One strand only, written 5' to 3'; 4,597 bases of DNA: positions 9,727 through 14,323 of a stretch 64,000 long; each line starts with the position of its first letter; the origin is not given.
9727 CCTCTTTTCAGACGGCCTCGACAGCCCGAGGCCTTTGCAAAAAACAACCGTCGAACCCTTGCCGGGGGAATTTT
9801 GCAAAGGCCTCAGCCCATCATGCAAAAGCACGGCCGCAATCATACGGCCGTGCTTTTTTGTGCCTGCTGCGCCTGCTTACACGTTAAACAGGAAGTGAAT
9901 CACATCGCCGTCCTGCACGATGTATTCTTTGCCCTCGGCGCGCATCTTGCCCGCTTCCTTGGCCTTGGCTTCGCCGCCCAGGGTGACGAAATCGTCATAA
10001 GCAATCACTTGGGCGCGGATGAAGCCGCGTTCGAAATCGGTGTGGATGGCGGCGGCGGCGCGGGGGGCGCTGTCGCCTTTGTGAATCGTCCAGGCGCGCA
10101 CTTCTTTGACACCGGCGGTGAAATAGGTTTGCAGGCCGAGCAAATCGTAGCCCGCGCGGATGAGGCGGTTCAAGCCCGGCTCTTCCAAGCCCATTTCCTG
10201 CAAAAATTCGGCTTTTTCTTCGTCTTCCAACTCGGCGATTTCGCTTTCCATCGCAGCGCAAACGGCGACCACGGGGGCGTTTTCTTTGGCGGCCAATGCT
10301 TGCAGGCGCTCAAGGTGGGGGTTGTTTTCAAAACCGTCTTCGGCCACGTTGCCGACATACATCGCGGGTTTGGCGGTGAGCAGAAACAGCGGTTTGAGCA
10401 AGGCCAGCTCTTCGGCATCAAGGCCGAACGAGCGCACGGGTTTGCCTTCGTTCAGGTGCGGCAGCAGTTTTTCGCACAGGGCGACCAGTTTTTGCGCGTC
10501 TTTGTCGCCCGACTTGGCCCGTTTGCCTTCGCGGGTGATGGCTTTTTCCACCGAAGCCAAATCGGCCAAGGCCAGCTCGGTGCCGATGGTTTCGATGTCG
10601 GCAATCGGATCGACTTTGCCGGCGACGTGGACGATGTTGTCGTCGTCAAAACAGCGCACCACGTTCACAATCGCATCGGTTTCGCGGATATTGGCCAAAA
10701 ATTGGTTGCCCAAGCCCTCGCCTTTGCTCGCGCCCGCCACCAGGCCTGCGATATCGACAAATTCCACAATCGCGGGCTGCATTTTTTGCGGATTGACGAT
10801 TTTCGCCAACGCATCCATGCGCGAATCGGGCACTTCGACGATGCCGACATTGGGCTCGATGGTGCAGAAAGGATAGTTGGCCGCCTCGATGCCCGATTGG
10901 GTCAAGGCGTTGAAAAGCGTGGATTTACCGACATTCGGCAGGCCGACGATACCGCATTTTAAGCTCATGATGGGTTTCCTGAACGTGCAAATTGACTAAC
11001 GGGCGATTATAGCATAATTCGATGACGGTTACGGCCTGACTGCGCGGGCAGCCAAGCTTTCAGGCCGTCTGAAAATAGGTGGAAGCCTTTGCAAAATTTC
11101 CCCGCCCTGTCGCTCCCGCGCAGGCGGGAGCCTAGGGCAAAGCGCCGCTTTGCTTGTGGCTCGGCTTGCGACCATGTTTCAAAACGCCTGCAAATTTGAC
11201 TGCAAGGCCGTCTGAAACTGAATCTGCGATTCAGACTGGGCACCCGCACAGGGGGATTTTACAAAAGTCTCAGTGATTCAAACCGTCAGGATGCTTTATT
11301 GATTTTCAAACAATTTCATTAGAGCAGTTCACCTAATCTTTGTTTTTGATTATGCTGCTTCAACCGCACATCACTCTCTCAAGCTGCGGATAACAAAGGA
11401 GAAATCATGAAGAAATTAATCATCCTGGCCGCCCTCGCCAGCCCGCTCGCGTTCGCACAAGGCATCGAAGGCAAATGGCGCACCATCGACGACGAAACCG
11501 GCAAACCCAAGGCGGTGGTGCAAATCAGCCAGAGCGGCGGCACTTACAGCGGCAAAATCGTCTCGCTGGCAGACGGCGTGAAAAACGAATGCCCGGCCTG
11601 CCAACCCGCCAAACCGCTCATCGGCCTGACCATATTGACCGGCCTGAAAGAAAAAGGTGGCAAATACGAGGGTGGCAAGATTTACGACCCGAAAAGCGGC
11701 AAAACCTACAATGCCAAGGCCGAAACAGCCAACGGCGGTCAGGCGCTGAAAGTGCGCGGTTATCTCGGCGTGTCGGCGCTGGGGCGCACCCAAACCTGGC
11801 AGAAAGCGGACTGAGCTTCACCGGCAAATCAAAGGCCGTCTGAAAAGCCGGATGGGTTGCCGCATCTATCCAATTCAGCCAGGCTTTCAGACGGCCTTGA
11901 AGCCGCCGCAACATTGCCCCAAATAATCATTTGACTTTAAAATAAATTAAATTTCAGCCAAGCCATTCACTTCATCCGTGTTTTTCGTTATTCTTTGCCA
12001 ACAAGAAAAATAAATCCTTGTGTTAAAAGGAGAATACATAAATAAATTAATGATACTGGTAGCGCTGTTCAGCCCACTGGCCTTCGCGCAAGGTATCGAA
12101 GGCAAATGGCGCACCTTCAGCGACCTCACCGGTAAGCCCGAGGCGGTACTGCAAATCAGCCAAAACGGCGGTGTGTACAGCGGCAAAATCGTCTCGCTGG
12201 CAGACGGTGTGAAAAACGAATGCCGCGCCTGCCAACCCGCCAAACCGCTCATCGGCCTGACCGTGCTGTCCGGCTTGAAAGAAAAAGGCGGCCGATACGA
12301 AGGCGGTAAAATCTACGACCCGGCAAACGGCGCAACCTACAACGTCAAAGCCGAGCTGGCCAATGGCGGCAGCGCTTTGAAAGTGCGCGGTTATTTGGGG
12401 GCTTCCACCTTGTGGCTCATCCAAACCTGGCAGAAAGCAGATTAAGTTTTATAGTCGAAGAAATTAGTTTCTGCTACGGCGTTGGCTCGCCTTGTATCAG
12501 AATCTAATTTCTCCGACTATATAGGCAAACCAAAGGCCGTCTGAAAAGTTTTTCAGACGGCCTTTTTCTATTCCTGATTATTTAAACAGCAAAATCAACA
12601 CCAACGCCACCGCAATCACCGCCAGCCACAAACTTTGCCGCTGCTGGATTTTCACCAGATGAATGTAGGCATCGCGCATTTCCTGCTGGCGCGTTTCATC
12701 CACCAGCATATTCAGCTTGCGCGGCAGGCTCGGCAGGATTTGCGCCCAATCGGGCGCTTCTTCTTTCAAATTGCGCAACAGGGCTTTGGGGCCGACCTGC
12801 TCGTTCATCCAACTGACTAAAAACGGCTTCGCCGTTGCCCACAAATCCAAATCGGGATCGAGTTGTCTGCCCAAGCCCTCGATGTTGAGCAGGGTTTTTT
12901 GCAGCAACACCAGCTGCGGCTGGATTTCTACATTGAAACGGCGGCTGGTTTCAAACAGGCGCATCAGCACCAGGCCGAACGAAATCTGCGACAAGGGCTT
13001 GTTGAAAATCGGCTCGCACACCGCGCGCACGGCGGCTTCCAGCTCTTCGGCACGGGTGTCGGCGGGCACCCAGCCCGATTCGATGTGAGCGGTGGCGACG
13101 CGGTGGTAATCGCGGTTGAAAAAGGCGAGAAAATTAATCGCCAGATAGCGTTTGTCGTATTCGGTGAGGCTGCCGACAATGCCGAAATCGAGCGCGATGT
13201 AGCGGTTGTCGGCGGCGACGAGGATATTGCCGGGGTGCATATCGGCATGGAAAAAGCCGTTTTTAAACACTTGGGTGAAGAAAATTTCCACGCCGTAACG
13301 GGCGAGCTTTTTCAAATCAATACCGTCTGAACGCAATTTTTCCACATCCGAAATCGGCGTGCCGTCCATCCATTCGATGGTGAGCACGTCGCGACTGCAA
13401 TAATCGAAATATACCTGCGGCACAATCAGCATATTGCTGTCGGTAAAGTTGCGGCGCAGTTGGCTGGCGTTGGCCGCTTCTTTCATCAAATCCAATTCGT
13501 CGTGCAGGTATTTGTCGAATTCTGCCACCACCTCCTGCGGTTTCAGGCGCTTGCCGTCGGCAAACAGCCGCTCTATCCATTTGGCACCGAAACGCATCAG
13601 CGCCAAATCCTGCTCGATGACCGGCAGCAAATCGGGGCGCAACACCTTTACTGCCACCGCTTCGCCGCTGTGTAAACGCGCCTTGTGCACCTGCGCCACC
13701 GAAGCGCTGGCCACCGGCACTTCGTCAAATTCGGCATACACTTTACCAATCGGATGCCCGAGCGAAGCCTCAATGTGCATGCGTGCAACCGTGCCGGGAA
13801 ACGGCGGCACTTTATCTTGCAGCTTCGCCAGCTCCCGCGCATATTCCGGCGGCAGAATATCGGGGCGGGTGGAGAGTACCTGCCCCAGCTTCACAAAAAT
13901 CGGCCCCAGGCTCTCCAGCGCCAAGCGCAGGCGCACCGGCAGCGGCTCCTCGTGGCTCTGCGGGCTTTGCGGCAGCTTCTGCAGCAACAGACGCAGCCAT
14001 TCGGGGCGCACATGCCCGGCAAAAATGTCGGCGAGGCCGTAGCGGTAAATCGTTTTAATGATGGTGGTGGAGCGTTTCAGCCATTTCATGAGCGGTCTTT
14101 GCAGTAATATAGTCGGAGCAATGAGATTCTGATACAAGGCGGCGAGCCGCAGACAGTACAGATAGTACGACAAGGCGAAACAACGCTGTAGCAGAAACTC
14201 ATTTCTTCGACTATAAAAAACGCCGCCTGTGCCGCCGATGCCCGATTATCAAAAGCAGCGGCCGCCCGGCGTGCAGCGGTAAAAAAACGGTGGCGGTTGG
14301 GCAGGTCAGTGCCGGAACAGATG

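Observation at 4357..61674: A family of Correia-like TATAG...CTATA elements in at least five inverted-repeat variants and three size classes, about 25 copies in 64 kb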

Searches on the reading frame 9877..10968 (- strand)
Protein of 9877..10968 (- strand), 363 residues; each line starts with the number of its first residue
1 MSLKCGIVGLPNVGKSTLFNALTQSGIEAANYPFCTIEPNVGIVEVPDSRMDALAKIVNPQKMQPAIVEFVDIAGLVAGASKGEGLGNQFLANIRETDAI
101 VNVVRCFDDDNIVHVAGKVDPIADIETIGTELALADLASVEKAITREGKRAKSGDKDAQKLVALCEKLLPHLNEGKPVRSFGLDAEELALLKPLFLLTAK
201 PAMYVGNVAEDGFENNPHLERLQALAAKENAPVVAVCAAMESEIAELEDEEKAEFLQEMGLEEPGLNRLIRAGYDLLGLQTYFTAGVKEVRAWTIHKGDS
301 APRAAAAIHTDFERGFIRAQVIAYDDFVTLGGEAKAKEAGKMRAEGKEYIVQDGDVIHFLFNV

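Call 63: search_protein_families(library=pfam, proteins=[window:9877-10968:-], max_evalue=0.00001)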
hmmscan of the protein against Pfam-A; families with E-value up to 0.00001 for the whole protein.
window:9877-10968:- (363 aa): 3 families
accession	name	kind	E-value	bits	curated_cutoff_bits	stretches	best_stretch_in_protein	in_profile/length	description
PF06071.19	YchF-GTPase_C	-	2e-39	134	27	1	279-362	1-84/84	Protein of unknown function (DUF933)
PF01926.29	MMR_HSR1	-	6.6e-22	78.2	21.9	1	5-109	2-86/113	50S ribosome-binding GTPase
PF02421.24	FeoB_N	-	4.7e-10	39.6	27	1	5-49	3-47/156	Ferrous iron transport protein B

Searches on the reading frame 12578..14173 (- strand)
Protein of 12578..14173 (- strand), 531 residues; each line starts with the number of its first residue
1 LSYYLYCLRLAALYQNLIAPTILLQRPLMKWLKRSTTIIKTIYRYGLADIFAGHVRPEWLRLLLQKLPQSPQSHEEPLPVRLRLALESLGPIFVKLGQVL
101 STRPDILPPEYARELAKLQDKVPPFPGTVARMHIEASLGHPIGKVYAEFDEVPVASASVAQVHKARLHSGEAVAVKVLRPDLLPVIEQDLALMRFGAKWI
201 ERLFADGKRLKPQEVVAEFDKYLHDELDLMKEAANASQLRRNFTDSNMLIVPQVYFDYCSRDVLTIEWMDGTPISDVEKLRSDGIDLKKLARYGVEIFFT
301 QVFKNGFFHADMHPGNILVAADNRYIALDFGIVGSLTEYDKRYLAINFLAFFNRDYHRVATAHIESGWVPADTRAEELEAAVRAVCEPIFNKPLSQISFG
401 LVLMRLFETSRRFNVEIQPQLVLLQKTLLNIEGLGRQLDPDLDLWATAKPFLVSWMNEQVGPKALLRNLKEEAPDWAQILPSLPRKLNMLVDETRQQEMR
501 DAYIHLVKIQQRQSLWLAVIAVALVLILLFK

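Call 22: search_protein_families(library=ncbifam, proteins=[window:12578-14173:-])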
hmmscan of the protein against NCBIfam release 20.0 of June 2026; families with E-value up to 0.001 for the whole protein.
window:12578-14173:- (531 aa): 6 families
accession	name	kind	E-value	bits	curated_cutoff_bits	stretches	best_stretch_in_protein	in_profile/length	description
NF003404.0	PRK04750.1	equivalog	1.2e-243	809.6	667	1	29-527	1-509/529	ubiquinone biosynthesis regulatory protein kinase UbiB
TIGR01982.1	UbiB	equivalog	1.7e-184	613.4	487.55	1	32-465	1-435/436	2-polyprenylphenol 6-hydroxylase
NF050082.1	ATPase_MABP1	exception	7.3e-30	104.1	800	1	94-389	65-360/435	macrolide-binding ATPase MABP-1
TIGR03724.2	arch_bud32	equivalog_domain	0.00029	20.4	125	1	247-338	53-136/193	KEOPS complex kinase/ATPase Bud32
NF033483.0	PknB_PASTA_kin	equivalog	0.00034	19.8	450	0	304-337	125-158/563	Stk1 family PASTA domain-containing Ser/Thr kinase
NF011460.0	PRK14879.1-1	equivalog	0.00076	18.7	199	0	247-334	71-158/232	Kae1-associated kinase Bud32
